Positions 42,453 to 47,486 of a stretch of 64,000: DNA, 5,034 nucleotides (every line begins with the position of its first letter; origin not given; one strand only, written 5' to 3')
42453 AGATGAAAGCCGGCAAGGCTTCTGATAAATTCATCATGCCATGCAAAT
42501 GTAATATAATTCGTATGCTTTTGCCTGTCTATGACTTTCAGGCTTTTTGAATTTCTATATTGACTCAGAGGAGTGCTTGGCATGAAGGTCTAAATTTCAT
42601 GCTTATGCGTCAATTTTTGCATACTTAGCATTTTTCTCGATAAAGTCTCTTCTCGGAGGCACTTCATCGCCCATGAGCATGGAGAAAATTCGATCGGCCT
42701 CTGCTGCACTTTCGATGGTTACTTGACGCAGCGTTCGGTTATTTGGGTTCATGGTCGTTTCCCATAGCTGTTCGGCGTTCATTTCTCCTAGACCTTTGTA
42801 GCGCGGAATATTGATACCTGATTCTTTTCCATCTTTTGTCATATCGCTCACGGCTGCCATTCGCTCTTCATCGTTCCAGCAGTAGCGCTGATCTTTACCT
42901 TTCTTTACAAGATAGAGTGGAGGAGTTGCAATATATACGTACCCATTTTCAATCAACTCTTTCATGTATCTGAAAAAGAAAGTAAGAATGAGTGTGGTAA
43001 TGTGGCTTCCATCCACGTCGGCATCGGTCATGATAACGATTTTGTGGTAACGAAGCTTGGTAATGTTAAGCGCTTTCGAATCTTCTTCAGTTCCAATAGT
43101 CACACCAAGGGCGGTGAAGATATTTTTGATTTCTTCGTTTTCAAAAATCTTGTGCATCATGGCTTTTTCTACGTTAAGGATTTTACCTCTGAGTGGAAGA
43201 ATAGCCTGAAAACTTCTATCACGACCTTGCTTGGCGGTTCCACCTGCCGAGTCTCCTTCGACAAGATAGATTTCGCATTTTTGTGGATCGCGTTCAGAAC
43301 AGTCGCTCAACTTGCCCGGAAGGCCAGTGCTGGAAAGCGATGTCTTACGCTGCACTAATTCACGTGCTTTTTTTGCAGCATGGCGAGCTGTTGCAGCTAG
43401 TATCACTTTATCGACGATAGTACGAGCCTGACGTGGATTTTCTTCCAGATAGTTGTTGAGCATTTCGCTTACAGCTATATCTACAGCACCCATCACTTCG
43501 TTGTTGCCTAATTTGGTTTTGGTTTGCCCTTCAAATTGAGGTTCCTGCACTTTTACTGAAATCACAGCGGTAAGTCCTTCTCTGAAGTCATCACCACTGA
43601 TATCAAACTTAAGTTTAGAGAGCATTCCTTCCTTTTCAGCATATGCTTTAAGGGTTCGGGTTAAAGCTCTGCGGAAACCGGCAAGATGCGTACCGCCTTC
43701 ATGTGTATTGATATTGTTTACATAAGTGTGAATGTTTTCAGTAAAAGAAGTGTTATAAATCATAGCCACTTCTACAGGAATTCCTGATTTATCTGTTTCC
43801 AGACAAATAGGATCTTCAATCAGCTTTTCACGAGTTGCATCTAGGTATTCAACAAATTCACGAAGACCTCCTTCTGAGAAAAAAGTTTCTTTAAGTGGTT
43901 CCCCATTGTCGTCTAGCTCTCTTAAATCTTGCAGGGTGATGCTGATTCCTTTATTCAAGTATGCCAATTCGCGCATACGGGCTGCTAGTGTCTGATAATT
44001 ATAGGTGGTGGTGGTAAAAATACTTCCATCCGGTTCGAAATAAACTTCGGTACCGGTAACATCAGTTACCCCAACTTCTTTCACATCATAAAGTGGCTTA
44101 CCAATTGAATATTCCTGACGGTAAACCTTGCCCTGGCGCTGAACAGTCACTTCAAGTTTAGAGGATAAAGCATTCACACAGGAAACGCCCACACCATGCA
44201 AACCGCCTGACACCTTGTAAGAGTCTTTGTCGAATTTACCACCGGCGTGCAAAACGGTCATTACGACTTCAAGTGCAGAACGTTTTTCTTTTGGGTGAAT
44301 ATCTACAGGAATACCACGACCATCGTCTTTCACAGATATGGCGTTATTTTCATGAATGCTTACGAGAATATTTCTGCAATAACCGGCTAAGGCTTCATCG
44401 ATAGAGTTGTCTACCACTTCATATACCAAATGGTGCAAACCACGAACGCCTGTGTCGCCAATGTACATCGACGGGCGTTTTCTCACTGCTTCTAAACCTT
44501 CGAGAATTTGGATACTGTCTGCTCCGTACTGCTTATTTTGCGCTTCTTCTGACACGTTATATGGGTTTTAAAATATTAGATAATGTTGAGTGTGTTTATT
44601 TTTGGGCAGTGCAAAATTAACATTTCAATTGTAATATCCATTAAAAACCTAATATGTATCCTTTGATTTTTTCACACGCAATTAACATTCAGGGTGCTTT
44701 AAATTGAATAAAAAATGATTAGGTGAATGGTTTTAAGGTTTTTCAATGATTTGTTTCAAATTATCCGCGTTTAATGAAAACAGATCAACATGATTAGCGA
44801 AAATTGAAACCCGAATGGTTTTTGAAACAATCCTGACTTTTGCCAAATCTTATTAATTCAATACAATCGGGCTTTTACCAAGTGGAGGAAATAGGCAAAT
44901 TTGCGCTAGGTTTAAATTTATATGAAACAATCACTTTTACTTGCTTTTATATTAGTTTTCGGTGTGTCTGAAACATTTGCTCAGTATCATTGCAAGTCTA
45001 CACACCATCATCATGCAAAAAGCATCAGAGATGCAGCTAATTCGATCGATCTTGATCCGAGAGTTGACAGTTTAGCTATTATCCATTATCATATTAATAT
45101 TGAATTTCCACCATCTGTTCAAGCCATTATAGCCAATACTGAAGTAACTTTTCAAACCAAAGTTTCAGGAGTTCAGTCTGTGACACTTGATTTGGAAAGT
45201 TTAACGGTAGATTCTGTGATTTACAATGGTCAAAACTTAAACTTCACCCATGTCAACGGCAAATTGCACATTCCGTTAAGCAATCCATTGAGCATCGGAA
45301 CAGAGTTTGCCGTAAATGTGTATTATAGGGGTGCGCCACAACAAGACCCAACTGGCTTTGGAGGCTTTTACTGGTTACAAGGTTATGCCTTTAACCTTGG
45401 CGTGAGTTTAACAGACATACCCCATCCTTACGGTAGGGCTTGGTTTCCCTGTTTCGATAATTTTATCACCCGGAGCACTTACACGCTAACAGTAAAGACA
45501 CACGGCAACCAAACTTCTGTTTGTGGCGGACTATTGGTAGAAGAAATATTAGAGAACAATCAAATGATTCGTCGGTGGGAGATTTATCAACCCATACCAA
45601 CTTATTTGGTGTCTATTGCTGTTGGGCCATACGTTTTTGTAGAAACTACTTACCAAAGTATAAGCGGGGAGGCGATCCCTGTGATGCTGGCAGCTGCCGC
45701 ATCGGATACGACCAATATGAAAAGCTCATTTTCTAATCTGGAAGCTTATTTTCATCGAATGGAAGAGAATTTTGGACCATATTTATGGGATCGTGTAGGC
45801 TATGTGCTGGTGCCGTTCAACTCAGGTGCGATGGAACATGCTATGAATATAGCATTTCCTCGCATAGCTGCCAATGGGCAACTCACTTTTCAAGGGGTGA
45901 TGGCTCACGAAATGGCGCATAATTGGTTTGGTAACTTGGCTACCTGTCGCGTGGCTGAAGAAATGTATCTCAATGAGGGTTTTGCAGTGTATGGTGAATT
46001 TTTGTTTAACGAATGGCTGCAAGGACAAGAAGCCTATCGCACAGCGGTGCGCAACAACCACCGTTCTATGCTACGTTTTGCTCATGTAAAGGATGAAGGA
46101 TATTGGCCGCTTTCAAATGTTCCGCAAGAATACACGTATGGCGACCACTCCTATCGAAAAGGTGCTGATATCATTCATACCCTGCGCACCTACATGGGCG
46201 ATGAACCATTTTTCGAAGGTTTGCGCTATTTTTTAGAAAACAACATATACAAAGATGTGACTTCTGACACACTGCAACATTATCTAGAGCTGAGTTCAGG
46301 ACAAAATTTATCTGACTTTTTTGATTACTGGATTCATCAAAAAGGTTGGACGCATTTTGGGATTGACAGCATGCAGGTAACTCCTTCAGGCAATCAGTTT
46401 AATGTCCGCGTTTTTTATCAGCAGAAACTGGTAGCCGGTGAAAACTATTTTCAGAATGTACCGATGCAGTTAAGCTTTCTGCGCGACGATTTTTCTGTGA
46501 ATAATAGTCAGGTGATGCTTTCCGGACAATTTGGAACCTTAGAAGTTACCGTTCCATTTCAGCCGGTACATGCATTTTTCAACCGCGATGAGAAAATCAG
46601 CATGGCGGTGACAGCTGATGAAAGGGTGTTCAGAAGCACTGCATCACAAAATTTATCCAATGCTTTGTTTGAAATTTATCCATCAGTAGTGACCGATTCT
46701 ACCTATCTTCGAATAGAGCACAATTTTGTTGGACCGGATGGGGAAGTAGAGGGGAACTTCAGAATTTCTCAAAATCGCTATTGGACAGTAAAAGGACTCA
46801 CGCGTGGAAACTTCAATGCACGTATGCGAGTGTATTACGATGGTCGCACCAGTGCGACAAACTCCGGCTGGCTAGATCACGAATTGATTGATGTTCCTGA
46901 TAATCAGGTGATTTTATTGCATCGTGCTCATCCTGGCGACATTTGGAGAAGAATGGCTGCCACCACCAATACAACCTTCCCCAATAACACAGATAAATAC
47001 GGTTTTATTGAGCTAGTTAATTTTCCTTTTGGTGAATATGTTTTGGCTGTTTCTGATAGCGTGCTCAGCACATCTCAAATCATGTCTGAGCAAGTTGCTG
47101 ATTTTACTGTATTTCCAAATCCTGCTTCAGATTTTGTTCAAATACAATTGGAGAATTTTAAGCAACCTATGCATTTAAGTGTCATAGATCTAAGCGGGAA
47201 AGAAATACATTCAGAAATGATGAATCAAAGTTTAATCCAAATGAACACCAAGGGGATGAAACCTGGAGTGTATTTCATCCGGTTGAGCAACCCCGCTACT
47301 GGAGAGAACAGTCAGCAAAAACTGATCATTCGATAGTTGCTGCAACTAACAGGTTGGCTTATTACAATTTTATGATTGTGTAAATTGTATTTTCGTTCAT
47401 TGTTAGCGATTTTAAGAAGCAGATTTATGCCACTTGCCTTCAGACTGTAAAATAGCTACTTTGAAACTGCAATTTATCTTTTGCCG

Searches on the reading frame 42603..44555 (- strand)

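Call 79: search_protein_families(library=ncbifam, proteins=[window:42603-44555:-], max_evalue=0.00001)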
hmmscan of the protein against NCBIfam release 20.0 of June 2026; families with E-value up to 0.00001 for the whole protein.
window:42603-44555:- (650 aa): 5 families
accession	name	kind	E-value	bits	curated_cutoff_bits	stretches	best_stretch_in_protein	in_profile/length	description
NF011501.0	PRK14939.1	subfamily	0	1019.4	796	2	3-569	3-560/803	DNA gyrase subunit B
NF004189.0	PRK05644.1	subfamily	0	1017.9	740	1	3-648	3-639/641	DNA gyrase subunit B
TIGR01059.1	gyrB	equivalog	1.6e-293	975.1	882.4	1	10-647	1-635/639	DNA topoisomerase (ATP-hydrolyzing) subunit B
TIGR01058.1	parE_Gpos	equivalog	3.6e-232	772.2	899.95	1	8-648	3-632/637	DNA topoisomerase IV subunit B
TIGR01055.1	parE_Gneg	equivalog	1.2e-180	602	723.35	1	8-641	2-620/625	DNA topoisomerase IV subunit B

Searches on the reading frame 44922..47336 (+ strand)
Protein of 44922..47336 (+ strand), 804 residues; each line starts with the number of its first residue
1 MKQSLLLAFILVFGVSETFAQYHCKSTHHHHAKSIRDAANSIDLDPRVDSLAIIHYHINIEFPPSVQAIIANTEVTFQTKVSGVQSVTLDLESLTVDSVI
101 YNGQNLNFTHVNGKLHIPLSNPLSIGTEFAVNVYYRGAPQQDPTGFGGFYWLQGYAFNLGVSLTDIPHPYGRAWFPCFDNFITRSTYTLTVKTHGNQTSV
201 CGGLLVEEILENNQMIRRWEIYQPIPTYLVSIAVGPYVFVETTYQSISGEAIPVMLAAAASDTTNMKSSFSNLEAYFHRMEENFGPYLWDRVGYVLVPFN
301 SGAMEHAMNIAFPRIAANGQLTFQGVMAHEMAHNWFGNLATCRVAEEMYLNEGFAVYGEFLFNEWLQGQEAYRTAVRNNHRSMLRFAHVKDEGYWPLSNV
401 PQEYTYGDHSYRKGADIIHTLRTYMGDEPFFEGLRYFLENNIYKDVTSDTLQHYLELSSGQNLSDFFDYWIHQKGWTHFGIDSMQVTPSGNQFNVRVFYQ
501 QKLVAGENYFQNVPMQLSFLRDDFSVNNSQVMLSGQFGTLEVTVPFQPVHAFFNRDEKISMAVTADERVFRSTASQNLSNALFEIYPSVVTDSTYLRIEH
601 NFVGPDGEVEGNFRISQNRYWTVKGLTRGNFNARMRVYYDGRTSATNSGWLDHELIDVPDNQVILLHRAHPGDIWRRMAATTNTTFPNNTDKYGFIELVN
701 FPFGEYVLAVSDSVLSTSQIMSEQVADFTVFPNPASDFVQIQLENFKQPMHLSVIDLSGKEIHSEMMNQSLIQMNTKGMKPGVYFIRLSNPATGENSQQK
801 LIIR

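Call 79: search_protein_families(library=ncbifam, proteins=[window:44922-47336:+], max_evalue=0.00001)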
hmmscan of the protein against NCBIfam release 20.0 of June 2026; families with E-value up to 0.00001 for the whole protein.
window:44922-47336:+ (804 aa): 5 families
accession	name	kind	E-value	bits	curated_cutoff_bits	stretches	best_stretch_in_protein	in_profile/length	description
TIGR02412.1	pepN_strep_liv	equivalog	2.9e-32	111.9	591.2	1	50-477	13-445/832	aminopeptidase N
TIGR02411.1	leuko_A4_hydro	equivalog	1.2e-28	100.2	761.7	1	54-455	14-417/600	leukotriene-A(4) hydrolase/aminopeptidase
TIGR02414.1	pepN_proteo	equivalog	1.3e-22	79.8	718.2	1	55-516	11-476/868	aminopeptidase N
TIGR04183.1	Por_Secre_tail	domain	3.3e-10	39.8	23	1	730-804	1-72/72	T9SS type A sorting domain-containing protein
NF038113.1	T9SSA_dep_M36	equivalog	5.6e-10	38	885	1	713-804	781-869/869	T9SS-dependent M36 family metallopeptidase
